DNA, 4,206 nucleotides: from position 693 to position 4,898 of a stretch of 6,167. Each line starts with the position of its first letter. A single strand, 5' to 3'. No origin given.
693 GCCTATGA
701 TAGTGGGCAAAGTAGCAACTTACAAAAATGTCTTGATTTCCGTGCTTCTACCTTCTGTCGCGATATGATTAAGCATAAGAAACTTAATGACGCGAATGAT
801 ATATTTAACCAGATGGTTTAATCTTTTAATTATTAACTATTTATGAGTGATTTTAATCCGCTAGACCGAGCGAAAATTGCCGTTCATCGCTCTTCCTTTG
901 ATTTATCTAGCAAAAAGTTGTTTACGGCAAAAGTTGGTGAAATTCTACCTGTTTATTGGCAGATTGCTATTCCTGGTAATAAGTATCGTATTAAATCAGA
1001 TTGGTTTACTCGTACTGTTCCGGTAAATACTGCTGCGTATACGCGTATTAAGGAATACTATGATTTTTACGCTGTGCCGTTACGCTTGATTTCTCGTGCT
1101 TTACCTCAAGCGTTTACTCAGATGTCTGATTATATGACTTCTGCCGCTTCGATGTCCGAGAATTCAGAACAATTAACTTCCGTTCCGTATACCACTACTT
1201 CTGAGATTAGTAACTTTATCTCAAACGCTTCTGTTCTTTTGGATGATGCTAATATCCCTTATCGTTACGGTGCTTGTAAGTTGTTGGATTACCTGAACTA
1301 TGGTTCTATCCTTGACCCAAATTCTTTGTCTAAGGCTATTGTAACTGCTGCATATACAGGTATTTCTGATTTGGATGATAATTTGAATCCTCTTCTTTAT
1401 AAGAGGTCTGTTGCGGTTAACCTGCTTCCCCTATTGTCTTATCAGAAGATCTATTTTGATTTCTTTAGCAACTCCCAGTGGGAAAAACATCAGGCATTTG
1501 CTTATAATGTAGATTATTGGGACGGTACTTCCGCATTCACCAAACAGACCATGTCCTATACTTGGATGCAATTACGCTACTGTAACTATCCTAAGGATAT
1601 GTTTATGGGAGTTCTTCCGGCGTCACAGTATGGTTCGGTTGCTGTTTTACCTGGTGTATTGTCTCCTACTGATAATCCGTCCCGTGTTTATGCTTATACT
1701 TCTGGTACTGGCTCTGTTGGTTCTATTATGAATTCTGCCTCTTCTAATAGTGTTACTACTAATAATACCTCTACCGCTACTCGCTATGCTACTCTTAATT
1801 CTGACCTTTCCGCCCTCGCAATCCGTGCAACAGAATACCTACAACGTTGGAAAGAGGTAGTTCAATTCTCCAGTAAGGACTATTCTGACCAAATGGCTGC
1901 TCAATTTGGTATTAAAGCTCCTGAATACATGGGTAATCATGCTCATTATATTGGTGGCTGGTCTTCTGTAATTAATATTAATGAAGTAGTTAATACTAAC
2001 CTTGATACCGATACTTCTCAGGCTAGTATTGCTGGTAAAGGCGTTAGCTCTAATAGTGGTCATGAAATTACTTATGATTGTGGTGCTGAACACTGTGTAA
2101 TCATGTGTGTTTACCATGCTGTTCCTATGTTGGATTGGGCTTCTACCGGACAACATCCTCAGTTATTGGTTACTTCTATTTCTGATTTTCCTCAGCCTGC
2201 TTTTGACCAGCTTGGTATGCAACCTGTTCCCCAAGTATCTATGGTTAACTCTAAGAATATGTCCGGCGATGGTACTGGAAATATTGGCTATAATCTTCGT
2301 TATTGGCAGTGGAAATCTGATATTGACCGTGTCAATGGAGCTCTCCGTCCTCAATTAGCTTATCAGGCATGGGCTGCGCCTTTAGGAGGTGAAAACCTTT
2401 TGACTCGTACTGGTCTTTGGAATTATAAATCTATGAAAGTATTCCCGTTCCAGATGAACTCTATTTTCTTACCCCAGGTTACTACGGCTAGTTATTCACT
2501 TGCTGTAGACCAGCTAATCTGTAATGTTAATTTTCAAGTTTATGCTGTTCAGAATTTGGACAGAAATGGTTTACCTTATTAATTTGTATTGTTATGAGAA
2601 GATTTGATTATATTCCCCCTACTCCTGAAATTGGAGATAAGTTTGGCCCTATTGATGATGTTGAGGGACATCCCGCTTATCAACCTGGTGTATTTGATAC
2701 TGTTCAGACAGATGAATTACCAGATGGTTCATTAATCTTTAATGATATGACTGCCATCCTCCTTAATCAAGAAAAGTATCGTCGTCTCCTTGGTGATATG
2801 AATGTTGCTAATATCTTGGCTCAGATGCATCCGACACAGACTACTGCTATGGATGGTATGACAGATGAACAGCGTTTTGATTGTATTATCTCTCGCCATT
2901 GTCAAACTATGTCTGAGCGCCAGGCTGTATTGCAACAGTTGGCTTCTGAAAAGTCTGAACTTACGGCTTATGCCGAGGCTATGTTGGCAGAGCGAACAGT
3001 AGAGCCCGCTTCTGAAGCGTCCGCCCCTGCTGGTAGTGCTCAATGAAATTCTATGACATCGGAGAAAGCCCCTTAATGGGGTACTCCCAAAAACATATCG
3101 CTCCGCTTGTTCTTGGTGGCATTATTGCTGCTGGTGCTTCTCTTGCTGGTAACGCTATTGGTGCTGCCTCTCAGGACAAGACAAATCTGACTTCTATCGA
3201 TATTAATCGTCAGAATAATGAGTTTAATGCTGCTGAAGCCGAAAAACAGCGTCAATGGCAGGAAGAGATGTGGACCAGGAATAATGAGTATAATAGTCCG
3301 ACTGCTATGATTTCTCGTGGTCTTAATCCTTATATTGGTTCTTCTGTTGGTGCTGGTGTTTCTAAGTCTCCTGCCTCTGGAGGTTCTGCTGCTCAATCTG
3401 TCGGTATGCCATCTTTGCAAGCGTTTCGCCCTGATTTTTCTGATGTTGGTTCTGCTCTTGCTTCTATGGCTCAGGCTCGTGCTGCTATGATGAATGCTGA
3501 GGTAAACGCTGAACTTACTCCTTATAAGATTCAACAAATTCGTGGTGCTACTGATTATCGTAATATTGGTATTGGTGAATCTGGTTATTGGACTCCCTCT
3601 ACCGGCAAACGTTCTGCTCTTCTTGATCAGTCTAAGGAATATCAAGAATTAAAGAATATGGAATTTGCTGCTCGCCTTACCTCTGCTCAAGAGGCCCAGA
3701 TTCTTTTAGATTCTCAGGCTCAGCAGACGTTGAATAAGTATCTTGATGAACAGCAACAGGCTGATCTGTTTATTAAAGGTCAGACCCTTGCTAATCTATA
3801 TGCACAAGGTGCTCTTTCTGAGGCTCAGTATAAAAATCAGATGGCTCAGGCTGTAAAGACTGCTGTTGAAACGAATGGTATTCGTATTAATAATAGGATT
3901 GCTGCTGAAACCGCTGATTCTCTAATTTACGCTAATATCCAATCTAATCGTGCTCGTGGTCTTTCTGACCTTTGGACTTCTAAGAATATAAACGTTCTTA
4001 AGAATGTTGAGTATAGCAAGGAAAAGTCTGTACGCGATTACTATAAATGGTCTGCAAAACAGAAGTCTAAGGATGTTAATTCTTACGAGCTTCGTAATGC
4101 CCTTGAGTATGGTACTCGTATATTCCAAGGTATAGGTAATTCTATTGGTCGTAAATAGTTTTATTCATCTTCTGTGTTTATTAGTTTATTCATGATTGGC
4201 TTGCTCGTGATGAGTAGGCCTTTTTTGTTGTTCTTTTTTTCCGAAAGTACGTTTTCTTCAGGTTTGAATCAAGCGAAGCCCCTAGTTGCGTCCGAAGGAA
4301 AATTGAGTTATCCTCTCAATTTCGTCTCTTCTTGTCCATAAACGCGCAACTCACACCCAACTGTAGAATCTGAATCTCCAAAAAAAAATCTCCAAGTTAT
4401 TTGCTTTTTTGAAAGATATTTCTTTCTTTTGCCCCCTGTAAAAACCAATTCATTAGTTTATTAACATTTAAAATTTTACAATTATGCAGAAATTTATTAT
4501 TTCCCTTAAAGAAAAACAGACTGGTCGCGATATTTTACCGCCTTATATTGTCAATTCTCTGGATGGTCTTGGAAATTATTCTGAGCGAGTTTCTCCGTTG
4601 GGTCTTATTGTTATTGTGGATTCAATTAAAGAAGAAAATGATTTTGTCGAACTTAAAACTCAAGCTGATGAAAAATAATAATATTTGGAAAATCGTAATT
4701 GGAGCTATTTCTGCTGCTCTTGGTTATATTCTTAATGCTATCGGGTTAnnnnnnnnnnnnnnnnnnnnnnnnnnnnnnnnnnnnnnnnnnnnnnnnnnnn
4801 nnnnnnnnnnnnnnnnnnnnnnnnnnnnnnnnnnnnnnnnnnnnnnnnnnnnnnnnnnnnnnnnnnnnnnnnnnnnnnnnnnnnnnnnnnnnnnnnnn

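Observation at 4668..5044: Coupled 27-aa transmembrane peptide plus minimal M15 zinc peptidase: a two-component lysis module in a microvirus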

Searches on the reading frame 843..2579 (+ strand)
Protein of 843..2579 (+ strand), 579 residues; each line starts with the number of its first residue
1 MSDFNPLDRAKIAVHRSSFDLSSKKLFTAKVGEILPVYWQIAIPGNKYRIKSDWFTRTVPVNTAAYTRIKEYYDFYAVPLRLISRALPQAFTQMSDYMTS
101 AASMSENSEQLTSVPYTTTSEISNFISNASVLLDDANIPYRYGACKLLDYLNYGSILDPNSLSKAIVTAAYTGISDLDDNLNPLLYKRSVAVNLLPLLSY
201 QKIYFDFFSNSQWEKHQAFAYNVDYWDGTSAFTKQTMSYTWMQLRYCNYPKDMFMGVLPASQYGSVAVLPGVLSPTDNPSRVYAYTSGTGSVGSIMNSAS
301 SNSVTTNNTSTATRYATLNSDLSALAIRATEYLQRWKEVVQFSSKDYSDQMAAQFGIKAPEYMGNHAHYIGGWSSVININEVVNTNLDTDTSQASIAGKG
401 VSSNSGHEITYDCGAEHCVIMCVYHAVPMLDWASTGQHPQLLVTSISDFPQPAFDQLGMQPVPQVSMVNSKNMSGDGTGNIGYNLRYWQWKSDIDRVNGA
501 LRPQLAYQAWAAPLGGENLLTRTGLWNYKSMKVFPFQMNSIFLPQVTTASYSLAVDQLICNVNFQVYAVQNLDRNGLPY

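Call 8: search_protein_families(library=pfam, proteins=[window:843-2579:+], max_evalue=0.1)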
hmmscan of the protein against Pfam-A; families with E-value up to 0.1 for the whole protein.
window:843-2579:+ (579 aa): 2 families
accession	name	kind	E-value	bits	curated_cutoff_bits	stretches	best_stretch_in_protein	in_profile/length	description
PF02305.22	Phage_F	-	1.3e-21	77.4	25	2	189-504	126-435/501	Capsid protein (F protein)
PF03335.18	Phage_fiber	-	0.098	13.3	20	0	364-374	4-14/14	Phage tail fibre repeat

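Call 54: search_dna_similar(query=window:843-2579:+, collection=phages, mode=protein, max_rows=40, rows=spread, max_evalue=1e-20)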
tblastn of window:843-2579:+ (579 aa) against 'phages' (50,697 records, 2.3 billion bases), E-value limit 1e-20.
Records with a match: 240; places in all: 241; records where one place covers at least 80% of the query: 203.
Best place of each record, by identity: 60-80% 34; <60% 206.
By first word of the organism name: Dulem 96; bajarodmic 51; Microvirus 37; Microviridae 25; Dipodfec 11; Chicken 4; Peromfec 4; Sigmofec 4; Tortoise 3; Capybara 2; and 3 more.
By host as written in the record: Varecia variegata 58; - 46; Peromyscus fraterculus 26; Homo sapiens 24; porcine 18; Eulemur fulvus collaris 10; Lemur catta 8; Eulemur coronatus 6; and 14 more.
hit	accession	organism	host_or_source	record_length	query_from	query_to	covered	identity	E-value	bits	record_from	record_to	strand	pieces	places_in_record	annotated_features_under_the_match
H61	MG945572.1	Microviridae sp.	dog feces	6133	1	579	100%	69.1%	0e+0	761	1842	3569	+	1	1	similar to VP1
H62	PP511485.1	Dulem virus 254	Varecia variegata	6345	1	579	100%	67.0%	0e+0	766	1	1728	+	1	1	major capsid protein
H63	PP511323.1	Dulem virus 238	Eulemur flavifrons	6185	1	579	100%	66.0%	0e+0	748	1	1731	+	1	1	major capsid protein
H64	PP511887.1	Dulem virus 238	Varecia rubra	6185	1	579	100%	65.5%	0e+0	744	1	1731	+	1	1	major capsid protein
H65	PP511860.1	Dulem virus 226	Varecia variegata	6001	1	579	100%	65.3%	0e+0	762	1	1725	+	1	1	major capsid protein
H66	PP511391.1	Dulem virus 243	Eulemur fulvus collaris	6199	1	579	100%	65.0%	0e+0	756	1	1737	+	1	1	major capsid protein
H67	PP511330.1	Dulem virus 257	Eulemur coronatus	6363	1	579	100%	39.0%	9e-114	378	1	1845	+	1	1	major capsid protein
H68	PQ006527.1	bajarodmic virus 410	Chaetodipus baileyi feces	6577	1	579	100%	38.5%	3e-110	368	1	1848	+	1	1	major capsid protein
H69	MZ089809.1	Microvirus mar63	Marmota flaviventris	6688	1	579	92%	39.2%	2e-53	388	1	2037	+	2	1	major capsid protein | internal scaffolding protein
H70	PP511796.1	Dulem virus 263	Propithecus coquereli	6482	1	579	100%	35.8%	2e-96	328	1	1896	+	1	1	major capsid protein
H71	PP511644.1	Dulem virus 263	Varecia variegata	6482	1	579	100%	35.6%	6e-96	327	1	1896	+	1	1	major capsid protein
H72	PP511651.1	Dulem virus 245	Varecia variegata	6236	1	579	100%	34.9%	8e-96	326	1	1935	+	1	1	major capsid protein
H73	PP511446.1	Dulem virus 245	Varecia variegata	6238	1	579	100%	34.7%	3e-95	325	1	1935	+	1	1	major capsid protein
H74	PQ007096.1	bajarodmic virus 849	Neotoma bryanti feces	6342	1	579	100%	34.6%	2e-85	296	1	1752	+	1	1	major capsid protein | internal scaffolding protein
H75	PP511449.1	Dulem virus 252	Varecia variegata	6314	8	579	99%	34.8%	3e-98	333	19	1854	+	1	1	major capsid protein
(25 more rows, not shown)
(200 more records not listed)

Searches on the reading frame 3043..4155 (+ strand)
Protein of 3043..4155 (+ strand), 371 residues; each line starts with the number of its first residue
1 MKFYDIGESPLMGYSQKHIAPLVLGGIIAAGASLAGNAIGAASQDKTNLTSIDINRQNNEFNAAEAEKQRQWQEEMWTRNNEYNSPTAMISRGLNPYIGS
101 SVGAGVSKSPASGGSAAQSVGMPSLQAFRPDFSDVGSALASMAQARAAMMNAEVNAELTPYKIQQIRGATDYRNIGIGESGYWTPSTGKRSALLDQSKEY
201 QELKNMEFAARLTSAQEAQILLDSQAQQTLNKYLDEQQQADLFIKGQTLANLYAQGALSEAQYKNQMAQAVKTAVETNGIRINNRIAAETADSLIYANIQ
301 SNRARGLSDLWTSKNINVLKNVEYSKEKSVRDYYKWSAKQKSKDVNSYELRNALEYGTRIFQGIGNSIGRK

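Call 8: search_protein_families(library=pfam, proteins=[window:3043-4155:+], max_evalue=0.1)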
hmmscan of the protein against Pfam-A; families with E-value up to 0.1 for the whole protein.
window:3043-4155:+ (371 aa): 1 family
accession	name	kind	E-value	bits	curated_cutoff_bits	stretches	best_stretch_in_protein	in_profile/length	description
PF09851.14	SHOCT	-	0.016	15.4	27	1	248-267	5-24/28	Short C-terminal domain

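Call 68: search_protein_families(library=phrogs, proteins=[window:3043-4155:+], max_evalue=0.01)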
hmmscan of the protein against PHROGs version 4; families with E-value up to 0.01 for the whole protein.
window:3043-4155:+ (371 aa): 6 families
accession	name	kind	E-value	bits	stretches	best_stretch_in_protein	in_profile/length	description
phrog_31272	-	tail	2.6e-10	40.8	1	23-171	3-160/294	pilot protein for DNA ejection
phrog_25360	-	unknown function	5.1e-08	33.7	1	30-154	23-141/316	-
phrog_8689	-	tail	8.3e-08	33.3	1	19-146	5-124/327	pilot protein for DNA ejection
phrog_21483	-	unknown function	3.2e-07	31.2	1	37-235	74-271/303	-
phrog_5158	-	unknown function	0.0042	17.7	1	47-92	33-79/322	-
phrog_11693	-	tail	0.008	17.3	0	22-201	5-158/228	pilot protein for DNA ejection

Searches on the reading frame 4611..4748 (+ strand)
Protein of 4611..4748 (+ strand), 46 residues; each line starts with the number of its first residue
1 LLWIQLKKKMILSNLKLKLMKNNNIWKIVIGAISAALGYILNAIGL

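Call 72: find_homologous_proteins(query=A4, max_evalue=0.01)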
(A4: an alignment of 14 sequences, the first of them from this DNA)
Query A4 (14 sequences) (46 aa, profile of the alignment): 382 proteins with E <= 0.01 among 8000 candidates; the best 120 are listed.
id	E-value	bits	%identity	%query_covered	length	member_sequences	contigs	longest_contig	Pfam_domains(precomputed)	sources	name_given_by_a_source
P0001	1.7e-16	78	67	100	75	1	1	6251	-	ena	-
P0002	3.3e-16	77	69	100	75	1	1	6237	-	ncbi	-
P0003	5.4e-16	76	67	87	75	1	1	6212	-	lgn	-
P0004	1.0e-15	75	62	87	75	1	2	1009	-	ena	-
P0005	2.1e-15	74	74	67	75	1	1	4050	-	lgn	-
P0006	2.5e-15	74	71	67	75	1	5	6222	-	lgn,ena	-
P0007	2.5e-15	74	59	85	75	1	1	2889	-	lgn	-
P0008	2.8e-15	74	83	100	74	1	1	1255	-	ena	-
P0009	3.0e-15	74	71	93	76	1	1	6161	-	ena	-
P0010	3.1e-15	74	73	100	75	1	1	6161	-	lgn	-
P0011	3.5e-15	74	83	100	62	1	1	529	-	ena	-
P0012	3.8e-15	73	69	87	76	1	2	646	-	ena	-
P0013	4.5e-15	73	66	85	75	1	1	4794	-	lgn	-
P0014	5.1e-15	73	77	100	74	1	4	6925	-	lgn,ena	-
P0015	5.3e-15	73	74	67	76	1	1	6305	-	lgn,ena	-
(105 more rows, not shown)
